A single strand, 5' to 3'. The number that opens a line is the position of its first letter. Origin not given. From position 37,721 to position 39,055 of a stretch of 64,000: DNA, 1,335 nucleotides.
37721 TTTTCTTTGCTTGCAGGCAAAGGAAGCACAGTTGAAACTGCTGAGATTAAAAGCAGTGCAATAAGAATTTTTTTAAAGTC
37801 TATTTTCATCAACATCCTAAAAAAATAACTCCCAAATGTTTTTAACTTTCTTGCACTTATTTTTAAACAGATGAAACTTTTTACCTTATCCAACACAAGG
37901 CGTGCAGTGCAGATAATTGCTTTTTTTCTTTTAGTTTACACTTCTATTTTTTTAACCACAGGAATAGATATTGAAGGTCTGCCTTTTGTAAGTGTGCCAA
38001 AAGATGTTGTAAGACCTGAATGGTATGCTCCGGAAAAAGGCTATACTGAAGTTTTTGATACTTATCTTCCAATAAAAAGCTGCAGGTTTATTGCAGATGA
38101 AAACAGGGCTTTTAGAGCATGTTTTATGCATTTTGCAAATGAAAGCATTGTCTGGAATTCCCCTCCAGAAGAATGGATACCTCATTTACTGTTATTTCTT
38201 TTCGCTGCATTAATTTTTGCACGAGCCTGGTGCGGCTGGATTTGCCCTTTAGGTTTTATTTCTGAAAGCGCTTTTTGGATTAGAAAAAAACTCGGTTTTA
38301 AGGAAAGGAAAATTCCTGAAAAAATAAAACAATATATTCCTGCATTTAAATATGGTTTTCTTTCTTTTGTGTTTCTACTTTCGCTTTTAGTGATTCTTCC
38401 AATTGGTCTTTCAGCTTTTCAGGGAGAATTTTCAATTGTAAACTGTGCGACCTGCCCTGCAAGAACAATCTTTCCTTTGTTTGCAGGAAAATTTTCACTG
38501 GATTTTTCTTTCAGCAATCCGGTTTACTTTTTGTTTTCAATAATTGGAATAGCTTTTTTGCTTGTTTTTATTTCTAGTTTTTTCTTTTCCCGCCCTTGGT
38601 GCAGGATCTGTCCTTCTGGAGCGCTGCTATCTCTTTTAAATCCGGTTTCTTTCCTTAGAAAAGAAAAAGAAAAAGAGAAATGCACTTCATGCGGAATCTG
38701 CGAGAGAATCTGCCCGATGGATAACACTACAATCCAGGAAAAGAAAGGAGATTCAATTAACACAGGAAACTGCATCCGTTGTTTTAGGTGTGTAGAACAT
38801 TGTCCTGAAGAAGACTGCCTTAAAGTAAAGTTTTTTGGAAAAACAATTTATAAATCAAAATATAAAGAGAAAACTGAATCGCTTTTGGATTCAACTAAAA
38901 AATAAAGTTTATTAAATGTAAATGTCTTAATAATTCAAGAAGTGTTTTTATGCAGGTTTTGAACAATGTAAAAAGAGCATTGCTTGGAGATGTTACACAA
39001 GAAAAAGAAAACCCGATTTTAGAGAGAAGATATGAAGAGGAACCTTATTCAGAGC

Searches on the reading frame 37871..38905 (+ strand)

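Call 19: search_protein_families(library=ncbifam, proteins=[window:37871-38905:+], max_evalue=0.00001)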
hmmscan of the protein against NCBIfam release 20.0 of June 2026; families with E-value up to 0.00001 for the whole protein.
window:37871-38905:+ (344 aa): 13 families
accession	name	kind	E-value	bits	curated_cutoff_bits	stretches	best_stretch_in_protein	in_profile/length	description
TIGR02163.1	napH_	subfamily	1.5e-27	96.8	213.05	2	221-314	150-249/255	NapH/MauN family ferredoxin-type protein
NF007013.0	PRK09477.1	equivalog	2.4e-25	89.2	234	2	225-318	177-275/286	quinol dehydrogenase ferredoxin subunit NapH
NF038196.1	ferrodoxin_EFR1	subfamily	4.7e-11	43.2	75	1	267-314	182-227/242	EFR1 family ferrodoxin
TIGR01971.1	NuoI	subfamily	1e-08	34.8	113.05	1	260-317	33-99/121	NADH-quinone oxidoreductase, chain I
NF004541.0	PRK05888.2-2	equivalog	3.9e-08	33.3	217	1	268-319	60-114/168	NADH-quinone oxidoreductase subunit NuoI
NF043039.1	HgcAB_like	equivalog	3.1e-07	30.3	285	1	156-314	217-347/350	HgcAB-like fusion protein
NF046105.1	TransRegNosR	equivalog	3.6e-07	28.9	1000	1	114-308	493-662/680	transcriptional regulator NosR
NF040864.1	HgcB_ferredoxin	equivalog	6.5e-07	29.1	99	1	266-314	11-59/93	mercury methylation ferredoxin HgcB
NF040770.1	hetero_SS_HdrA2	exception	7.8e-07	27.6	1100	1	267-325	575-631/777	CoB-CoM heterodisulfide reductase HdrA2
NF004544.0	PRK05888.2-6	equivalog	1.1e-06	28.3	457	1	267-339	78-160/220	NADH-quinone oxidoreductase subunit NuoI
TIGR01944.1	rnfB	subfamily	1.7e-06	27.7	68.7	1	268-339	112-182/190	RnfABCDGE type electron transport complex subunit B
NF006221.0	PRK08348.1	subfamily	2.5e-06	27.2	124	1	267-318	42-93/136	NADH-plastoquinone oxidoreductase subunit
NF042909.1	FMH_DH_FwdF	exception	8e-06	25.2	375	1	243-320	232-314/336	tungsten-dependent formylmethanofuran dehydrogenase subunit FwdF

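Call 90: search_protein_families(library=pfam, proteins=[window:37871-38905:+], max_evalue=0.001)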
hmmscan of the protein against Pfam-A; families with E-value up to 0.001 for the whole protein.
window:37871-38905:+ (344 aa): 9 families
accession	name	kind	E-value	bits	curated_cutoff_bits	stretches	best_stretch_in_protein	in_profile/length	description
PF12801.12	Fer4_5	-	5.2e-14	52.4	22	2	107-144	10-48/48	4Fe-4S binding domain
PF13237.11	Fer4_10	-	2.1e-08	34.4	25.5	1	266-312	4-53/53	4Fe-4S dicluster domain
PF12838.12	Fer4_7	-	1.4e-06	29.1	27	1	270-313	1-50/52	4Fe-4S dicluster domain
PF00037.32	Fer4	-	1.8e-06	28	21.1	1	268-284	5-21/24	4Fe-4S binding domain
PF13187.11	Fer4_9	-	3.2e-06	27.5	27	1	270-313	1-49/52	4Fe-4S dicluster domain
PF12797.12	Fer4_2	-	1.9e-05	24.8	24.5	0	295-313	4-22/22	4Fe-4S binding domain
PF25160.1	LdpA_Fe-S-bd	-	0.00019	21.6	27.6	1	240-288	6-45/49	LdpA Fe-S cluster-binding domain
PF12837.12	Fer4_6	-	0.00019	21.6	25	0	268-283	6-21/24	4Fe-4S binding domain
PF14697.11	Fer4_21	-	0.00058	20.4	35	0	268-318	5-58/59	4Fe-4S dicluster domain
